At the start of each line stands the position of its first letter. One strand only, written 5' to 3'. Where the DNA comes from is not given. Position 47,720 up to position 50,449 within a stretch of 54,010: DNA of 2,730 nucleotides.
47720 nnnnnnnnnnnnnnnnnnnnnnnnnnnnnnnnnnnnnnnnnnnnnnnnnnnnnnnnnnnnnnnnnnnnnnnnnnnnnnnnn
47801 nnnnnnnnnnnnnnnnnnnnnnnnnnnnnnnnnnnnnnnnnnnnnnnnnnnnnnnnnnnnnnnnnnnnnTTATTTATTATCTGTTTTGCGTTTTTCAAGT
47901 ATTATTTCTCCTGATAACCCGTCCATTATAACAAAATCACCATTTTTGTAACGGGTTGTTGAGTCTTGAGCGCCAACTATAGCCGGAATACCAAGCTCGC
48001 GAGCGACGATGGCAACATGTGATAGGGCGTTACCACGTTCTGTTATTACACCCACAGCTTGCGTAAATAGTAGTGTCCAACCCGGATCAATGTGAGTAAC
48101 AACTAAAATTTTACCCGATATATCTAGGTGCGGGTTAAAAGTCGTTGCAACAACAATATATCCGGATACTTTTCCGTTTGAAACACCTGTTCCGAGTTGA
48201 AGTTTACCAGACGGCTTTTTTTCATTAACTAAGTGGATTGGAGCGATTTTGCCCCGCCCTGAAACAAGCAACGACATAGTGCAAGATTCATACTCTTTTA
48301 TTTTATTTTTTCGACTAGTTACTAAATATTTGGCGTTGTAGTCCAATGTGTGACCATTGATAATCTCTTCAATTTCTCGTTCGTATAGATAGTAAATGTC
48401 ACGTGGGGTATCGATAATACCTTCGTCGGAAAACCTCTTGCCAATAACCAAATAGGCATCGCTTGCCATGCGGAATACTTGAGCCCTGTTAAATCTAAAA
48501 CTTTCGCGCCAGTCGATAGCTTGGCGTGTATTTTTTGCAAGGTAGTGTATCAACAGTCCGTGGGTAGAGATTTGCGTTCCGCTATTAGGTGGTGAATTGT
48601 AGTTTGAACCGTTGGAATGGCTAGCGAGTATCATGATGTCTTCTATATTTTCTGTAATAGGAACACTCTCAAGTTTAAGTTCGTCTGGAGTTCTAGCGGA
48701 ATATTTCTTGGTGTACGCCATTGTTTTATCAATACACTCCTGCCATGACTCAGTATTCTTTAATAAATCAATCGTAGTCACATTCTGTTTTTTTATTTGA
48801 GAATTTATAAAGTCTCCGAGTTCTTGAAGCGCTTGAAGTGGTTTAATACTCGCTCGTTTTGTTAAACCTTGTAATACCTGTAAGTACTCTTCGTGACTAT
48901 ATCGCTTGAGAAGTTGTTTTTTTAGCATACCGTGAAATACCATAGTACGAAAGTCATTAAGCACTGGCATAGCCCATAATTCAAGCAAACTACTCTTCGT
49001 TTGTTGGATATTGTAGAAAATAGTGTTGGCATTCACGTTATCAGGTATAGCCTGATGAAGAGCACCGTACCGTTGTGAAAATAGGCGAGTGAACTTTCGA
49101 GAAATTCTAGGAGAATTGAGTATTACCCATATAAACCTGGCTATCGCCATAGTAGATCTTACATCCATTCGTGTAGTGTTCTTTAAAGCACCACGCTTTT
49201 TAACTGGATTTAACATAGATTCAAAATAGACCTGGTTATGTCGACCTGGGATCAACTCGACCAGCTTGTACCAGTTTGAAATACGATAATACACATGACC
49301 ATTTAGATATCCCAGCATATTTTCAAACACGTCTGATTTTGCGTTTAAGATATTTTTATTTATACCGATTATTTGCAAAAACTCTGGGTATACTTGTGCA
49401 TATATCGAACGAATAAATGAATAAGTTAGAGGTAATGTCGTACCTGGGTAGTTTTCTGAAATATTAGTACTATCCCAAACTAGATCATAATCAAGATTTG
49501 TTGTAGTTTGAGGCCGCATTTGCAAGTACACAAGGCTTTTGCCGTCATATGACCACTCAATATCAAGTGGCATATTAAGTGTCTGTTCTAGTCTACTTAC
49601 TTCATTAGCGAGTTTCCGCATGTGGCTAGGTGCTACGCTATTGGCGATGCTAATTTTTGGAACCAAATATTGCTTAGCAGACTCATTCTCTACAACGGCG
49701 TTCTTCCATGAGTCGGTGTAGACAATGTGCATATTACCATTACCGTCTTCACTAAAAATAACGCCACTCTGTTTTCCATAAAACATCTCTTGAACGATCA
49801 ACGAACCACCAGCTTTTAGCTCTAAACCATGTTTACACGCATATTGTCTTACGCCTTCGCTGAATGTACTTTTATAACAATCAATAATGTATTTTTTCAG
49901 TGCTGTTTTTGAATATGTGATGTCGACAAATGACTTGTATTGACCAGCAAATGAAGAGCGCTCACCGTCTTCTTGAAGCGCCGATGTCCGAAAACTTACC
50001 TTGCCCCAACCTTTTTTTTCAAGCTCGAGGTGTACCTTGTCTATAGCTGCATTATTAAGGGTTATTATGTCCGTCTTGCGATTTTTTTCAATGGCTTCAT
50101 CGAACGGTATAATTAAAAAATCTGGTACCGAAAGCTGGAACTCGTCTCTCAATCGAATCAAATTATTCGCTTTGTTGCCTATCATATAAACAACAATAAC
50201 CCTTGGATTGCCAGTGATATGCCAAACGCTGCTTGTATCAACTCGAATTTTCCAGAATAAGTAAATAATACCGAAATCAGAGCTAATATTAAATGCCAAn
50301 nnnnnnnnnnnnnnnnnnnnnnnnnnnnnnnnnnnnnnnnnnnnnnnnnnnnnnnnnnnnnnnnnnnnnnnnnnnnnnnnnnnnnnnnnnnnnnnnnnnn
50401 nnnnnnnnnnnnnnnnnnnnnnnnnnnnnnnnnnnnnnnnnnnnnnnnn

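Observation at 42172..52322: Convergent two-operon lipid locus mixing archaeal-type and bacterial-type phospholipid enzymes with a dikinase, an ATP-grasp ligase and acyltransferases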

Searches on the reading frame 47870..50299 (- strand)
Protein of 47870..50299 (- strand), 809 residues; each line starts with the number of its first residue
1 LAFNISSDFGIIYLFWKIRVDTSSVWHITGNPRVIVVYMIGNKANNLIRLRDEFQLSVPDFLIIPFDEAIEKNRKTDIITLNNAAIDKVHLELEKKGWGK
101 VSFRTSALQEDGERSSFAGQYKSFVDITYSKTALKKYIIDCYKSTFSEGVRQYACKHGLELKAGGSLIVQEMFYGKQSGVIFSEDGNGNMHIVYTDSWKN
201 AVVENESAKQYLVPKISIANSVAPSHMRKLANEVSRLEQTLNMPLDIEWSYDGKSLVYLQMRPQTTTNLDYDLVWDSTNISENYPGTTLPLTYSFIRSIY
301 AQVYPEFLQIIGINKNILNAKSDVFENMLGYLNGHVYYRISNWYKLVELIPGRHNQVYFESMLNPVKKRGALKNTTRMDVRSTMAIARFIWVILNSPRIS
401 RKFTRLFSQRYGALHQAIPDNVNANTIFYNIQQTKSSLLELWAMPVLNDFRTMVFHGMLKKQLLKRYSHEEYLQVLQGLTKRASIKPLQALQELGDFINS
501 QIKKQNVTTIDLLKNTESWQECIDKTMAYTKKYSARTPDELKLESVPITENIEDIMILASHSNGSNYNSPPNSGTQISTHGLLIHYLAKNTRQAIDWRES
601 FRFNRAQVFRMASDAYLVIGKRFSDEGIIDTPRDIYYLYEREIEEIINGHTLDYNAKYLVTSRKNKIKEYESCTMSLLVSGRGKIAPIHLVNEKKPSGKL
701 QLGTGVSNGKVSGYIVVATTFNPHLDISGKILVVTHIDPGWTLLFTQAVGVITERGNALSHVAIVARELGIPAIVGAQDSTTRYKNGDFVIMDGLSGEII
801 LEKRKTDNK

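Call 3: search_protein_families(library=pfam, proteins=[window:47870-50299:-], max_evalue=0.1)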
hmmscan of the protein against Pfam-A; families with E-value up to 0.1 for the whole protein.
window:47870-50299:- (809 aa): 3 families
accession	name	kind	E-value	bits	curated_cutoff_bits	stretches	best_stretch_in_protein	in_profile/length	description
PF01326.24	PPDK_N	-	1.7e-24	87.2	27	2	91-205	90-213/328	Pyruvate phosphate dikinase, AMP/ATP-binding domain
PF00391.29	PEP-utilizers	-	1.1e-23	83.1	23.1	1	729-797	4-72/72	PEP-utilising enzyme, mobile domain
PF14929.12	TAF1_subA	-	0.058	13.2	31.8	1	409-520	199-315/365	TAF RNA Polymerase I subunit A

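Call 4: search_protein_families(library=ncbifam, proteins=[window:47870-50299:-], max_evalue=0.1)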
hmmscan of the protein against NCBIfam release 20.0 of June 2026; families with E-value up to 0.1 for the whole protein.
window:47870-50299:- (809 aa): 27 families (the best 25 are shown)
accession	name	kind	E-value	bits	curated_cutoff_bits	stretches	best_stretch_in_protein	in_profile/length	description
NF004881.0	PRK06241.2-2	equivalog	3.4e-116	389.6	883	2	219-801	265-889/898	phosphoenolpyruvate synthase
NF004882.0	PRK06241.2-3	equivalog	1.6e-105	354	850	1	99-801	99-818/827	phosphoenolpyruvate synthase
NF004883.0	PRK06241.2-4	equivalog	1.2e-86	291.7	1063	3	590-800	694-911/928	phosphoenolpyruvate synthase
NF004878.0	PRK06241.1-3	subfamily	2.1e-47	161.8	945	2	586-799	675-886/891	phosphoenolpyruvate synthase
NF052631.1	prodigiosin_PigC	equivalog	1.3e-45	155.7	1300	3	622-802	699-882/883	prodigiosin ligase PigC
NF004877.0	PRK06241.1-2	subfamily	2.8e-45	154.9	866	2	591-799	661-865/869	phosphoenolpyruvate synthase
NF041857.1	RIF_Ptrans_rph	equivalog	3.3e-41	141.5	999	2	591-798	657-860/864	rifamycin-inactivating phosphotransferase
NF004879.0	PRK06241.1-4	equivalog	1.2e-40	139.4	976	2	589-799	659-865/868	phosphoenolpyruvate synthase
NF052632.1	undecylprod_RedH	equivalog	5.6e-39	133.8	1350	3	617-798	691-874/880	undecylprodigiosin ligase RedH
NF005057.0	PRK06464.1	equivalog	1.1e-35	123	598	3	692-804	349-465/798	phosphoenolpyruvate synthase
NF004880.0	PRK06241.2-1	equivalog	3.1e-35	121.3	972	2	599-797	639-832/837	phosphoenolpyruvate synthase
TIGR01418.1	PEP_synth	equivalog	1.7e-33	116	739.75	3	700-798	353-452/784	pyruvate, water dikinase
NF004508.0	PRK05849.1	equivalog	1.1e-27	96.5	501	2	92-268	51-221/789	hypothetical protein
NF000283.1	RPH_KJ151292.1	equivalog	2.3e-24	85.7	1700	2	615-799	681-861/865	rifamycin-inactivating phosphotransferase Rph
NF004520.0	PRK05865.1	equivalog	5.1e-20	71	1509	1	535-800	582-835/854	sugar epimerase family protein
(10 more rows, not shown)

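Call 34: find_homologous_proteins(query=window:47870-50185:-)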
Query window:47870-50185:- (771 aa): 168 proteins with E <= 0.001 among 6726 candidates; the best 120 are listed.
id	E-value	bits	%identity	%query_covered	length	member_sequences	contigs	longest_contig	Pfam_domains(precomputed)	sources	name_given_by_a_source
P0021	0.0e+0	1748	100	100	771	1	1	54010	PF00391.30,PF01326.25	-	-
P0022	0.0e+0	1305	74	100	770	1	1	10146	PF00391.30,PF01326.25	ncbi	-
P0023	0.0e+0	1022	59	99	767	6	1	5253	PF00391.30,PF01326.25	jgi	-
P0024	1.4e-276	938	56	98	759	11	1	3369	PF00391.30,PF01326.25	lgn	-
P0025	1.3e-235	802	47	99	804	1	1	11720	PF00391.30,PF01326.25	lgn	-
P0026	2.0e-233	795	48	98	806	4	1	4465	PF00391.30,PF01326.25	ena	-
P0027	2.3e-225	769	47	99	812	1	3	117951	PF00391.30,PF01326.25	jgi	jgi:phosphoenolpyruvate synthase/pyruvate phosphate dikinase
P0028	8.8e-224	763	46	99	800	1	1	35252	PF00391.30,PF01326.25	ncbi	-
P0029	1.8e-222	759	46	97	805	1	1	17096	PF00391.30,PF01326.25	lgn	-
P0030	2.8e-222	758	46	99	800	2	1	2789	PF00391.30,PF01326.25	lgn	-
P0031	8.9e-222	757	46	99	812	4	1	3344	PF00391.30,PF01326.25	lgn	-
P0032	4.4e-221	754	45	99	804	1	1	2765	PF00391.30,PF01326.25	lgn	-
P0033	7.1e-220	750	46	99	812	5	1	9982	PF00391.30,PF01326.25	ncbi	-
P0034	5.9e-218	744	46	99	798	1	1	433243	PF00391.30,PF01326.25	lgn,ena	-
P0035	3.8e-217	741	45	99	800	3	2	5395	PF00391.30,PF01326.25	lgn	-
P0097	3.3e-201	689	44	99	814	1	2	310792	PF00391.30,PF01326.25,PF27448.1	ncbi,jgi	ncbi:MAG: hypothetical protein RL196_1145 [Actinomycetota bacterium]|jgi:pyruvate,water dikinase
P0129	2.2e-170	587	39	99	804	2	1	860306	PF00391.30,PF01326.25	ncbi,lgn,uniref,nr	ncbi:PEP/pyruvate-binding domain-containing protein [Agreia pratensis]|uniref:Pyruvate, water dikina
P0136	1.8e-163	564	38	99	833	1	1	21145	PF00391.30,PF01326.25,PF27448.1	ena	-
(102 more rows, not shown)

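Call 35: find_encoding_contigs(protein=P0129, flank=10000, max_places=1)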
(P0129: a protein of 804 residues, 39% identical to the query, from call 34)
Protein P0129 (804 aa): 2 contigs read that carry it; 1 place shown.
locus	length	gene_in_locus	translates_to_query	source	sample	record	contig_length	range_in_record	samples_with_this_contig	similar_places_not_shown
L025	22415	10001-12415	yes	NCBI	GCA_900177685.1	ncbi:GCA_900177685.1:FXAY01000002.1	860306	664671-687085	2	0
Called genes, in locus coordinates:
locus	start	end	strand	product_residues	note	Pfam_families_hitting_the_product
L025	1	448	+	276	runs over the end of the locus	PF00557:Peptidase_M24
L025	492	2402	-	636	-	PF08279:HTH_11 (faint), PF00874:PRD, PF00359:PTS_EIIA_2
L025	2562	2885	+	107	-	PF02302:PTS_IIB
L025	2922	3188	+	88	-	PF00381:PTS-HPr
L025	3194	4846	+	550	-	PF05524:PEP-utilisers_N, PF00391:PEP-utilizers, PF02896:PEP-utilizers_C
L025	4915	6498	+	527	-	PF02378:PTS_EIIC, PF02302:PTS_IIB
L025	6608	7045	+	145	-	PF00359:PTS_EIIA_2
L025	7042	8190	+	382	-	PF01232:Mannitol_dh, PF03435:Sacchrp_dh_NADP (weak), PF08125:Mannitol_dh_C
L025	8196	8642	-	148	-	PF10604:Polyketide_cyc2 (weak)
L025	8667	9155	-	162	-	-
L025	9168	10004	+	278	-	-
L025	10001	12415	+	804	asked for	PF01326:PPDK_N, PF00391:PEP-utilizers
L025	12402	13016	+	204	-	PF01066:CDP-OH_P_transf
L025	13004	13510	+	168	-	-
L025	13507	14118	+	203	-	-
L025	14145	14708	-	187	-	PF01864:CarS-like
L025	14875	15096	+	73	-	PF01176:eIF-1a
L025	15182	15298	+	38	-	PF00444:Ribosomal_L36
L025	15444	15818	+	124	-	PF00416:Ribosomal_S13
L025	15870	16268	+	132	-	PF00411:Ribosomal_S11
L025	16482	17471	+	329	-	PF01193:RNA_pol_L, PF01000:RNA_pol_A_bac, PF03118:RNA_pol_A_CTD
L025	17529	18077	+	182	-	PF01196:Ribosomal_L17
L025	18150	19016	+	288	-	PF01416:PseudoU_synth_1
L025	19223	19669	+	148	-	PF00572:Ribosomal_L13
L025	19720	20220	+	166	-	PF00380:Ribosomal_S9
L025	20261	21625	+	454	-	PF02878:PGM_PMM_I, PF02879:PGM_PMM_II, PF02880:PGM_PMM_III, PF00408:PGM_PMM_IV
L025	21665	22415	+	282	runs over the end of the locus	PF00106:adh_short, PF13561:adh_short_C2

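Call 36: find_encoding_contigs(protein=P0097, flank=10000, max_places=1)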
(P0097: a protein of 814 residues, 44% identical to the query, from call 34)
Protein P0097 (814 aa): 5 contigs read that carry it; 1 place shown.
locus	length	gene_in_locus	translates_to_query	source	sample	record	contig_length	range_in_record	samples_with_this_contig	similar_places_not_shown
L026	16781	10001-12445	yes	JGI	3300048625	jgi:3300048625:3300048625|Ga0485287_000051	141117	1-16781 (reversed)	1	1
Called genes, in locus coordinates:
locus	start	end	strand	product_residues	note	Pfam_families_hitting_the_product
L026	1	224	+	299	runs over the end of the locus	PF21088:MS_channel_1st, PF00924:MS_channel_2nd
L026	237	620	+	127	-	PF01152:Bac_globin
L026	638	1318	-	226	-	PF26035:DUF8010, PF26572:DUF8185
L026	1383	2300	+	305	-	PF13622:4HBT_3, PF20789:4HBT_3C, PF02551:Acyl_CoA_thio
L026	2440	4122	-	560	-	PF02463:SMC_N (faint), PF00005:ABC_tran, PF13304:AAA_21 (faint), PF13555:AAA_29 (faint), PF12848:ABC_tran_Xtn, PF00005:ABC_tran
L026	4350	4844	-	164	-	PF00436:SSB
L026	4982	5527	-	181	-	PF01625:PMSR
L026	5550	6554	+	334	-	PF00248:Aldo_ket_red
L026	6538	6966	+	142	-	PF14595:Thioredoxin_9 (weak), PF00085:Thioredoxin, PF13905:Thioredoxin_8 (faint)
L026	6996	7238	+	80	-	-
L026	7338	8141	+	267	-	PF00106:adh_short, PF08659:KR, PF23441:SDR (faint), PF13561:adh_short_C2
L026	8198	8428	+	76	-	-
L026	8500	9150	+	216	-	-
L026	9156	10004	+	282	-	PF01040:UbiA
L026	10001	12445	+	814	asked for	PF01326:PPDK_N, PF27448:Rph_4th (faint), PF00391:PEP-utilizers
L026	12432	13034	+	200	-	PF01066:CDP-OH_P_transf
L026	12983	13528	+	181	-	-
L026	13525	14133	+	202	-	-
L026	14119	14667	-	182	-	PF01864:CarS-like (weak)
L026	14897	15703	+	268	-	PF06877:RraB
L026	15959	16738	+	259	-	PF01040:UbiA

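Call 52: search_solved_structures(query=window:47870-50185:-, max_evalue=0.001)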
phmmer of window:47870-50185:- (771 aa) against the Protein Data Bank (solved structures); distinct sequences matched with E-value up to 0.001: 18.
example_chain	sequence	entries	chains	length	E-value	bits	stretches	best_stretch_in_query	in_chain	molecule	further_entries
5fbs_A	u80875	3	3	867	3.8e-32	114.8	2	556-761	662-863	Phosphoenolpyruvate synthase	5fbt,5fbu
5hv2_A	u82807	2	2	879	4e-32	114.7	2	556-761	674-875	Phosphoenolpyruvate synthase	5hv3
5hv1_A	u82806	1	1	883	4.1e-32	114.7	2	556-761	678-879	Phosphoenolpyruvate synthase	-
8a8e_A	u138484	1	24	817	2.1e-20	76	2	663-761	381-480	Phosphoenolpyruvate synthase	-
9dae_A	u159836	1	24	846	9.2e-19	70.6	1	678-761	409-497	Phosphoenolpyruvate synthase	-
2ols_A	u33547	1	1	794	4e-16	61.8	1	690-759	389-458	Phosphoenolpyruvate synthase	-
2e28_A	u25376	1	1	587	1.2e-09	40.5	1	657-761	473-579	Pyruvate kinase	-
5woy_A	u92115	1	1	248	1e-08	37.4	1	697-764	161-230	Phosphoenolpyruvate-protein phosphotransferase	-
3t05_A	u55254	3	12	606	5.2e-08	35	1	647-761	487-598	Pyruvate kinase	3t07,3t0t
3eza_A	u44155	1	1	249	1e-07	34.1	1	693-763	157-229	PHOSPHOTRANSFERASE SYSTEM, ENZYME I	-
1zym_A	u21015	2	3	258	1.1e-07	34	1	693-763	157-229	ENZYME I | Phosphoenolpyruvate-protein phosphotransferase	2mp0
1eza_A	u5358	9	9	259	1.1e-07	34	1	693-763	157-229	ENZYME I | PHOSPHOTRANSFERASE SYSTEM, ENZYME I | PROTEIN (PHOSPHOTRANSFER SYSTEM, ENZYME I)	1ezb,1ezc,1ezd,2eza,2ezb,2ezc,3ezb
2kx9_A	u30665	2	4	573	3.8e-07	32.2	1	693-763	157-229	Phosphoenolpyruvate-protein phosphotransferase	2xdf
2hwg_A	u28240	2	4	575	3.8e-07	32.2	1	693-763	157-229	Phosphoenolpyruvate-protein phosphotransferase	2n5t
2wqd_A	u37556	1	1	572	6.7e-07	31.4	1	674-764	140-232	PHOSPHOENOLPYRUVATE-PROTEIN PHOSPHOTRANSFERASE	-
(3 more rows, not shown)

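Call 72: search_protein_families(library=pfam, proteins=[L026:8500-9150:+, L026:15959-16738:+, L025:8667-9155:-], max_evalue=0.01)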
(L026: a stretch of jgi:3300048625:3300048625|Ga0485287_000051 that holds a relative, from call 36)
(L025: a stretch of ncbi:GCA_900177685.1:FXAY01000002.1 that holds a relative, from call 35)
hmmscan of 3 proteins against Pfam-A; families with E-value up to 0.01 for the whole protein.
L026:8500-9150:+ (216 aa): 0 families

L026:15959-16738:+ (259 aa): 1 family
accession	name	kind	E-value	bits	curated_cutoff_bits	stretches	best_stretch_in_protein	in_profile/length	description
PF01040.23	UbiA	-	3.9e-15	56.3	34.2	1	2-228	8-240/250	UbiA prenyltransferase family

L025:8667-9155:- (162 aa): 0 families

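Call 88: find_encoding_contigs(protein=P0027, flank=10000, max_places=1)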
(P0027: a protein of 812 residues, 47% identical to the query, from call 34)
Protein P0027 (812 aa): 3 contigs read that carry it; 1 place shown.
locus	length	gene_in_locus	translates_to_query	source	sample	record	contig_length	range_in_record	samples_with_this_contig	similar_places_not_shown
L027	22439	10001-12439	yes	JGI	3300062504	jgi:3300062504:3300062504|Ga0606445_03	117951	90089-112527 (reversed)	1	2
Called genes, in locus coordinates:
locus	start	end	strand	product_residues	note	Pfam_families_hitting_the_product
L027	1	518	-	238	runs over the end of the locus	PF00318:Ribosomal_S2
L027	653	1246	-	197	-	PF07884:VKOR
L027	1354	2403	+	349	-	PF03741:TerC (weak), PF04332:DUF475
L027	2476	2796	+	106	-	PF01197:Ribosomal_L31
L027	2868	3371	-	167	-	PF12823:DUF3817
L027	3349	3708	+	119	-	-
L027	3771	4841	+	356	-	PF03462:PCRF, PF00472:RF-1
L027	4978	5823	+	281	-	PF17827:PrmC_N, PF05175:MTS, PF06325:PrmA, PF10294:Methyltransf_16 (faint), PF13847:Methyltransf_31, PF08242:Methyltransf_12 (weak), PF13649:Methyltransf_25 (weak)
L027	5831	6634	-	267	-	-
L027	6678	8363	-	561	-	PF03816:LytR_cpsA_psr, PF13399:LytR_C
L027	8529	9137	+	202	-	PF10502:Peptidase_S26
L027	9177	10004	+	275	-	PF01040:UbiA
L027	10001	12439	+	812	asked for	PF01326:PPDK_N, PF00391:PEP-utilizers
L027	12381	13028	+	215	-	PF01066:CDP-OH_P_transf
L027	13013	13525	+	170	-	-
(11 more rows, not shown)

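Call 89: find_encoding_contigs(protein=P0136, flank=10000, max_places=1)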
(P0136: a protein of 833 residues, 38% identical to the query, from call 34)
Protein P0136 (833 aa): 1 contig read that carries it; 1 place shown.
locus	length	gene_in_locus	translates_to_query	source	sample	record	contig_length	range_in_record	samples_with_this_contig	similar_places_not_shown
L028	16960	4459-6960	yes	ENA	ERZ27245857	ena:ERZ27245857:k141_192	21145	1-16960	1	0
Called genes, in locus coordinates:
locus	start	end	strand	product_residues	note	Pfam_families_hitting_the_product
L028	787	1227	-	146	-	PF10604:Polyketide_cyc2, PF08327:AHSA1 (weak)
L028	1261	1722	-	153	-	-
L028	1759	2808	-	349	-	PF01073:3Beta_HSD, PF01370:Epimerase, PF02719:Polysacc_synt_2 (weak), PF05368:NmrA (faint), PF07993:NAD_binding_4, PF08659:KR (weak), PF16363:GDP_Man_Dehyd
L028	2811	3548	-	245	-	PF01553:Acyltransferase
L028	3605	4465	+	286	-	PF01040:UbiA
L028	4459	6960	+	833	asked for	PF01326:PPDK_N, PF27448:Rph_4th (weak), PF00391:PEP-utilizers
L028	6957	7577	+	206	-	PF01066:CDP-OH_P_transf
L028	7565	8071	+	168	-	-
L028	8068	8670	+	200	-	-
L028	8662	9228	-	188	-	PF01864:CarS-like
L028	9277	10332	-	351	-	PF14397:ATPgrasp_ST (weak)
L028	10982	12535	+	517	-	PF00239:Resolvase, PF07508:Recombinase, PF13408:Zn_ribbon_recom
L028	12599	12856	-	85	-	PF01541:GIY-YIG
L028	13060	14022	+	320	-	PF03706:LPG_synthase_TM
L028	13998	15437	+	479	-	PF09852:DUF2079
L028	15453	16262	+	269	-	PF03477:ATP-cone, PF04471:Mrr_cat (weak)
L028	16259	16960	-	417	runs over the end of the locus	PF00817:IMS, PF11799:IMS_C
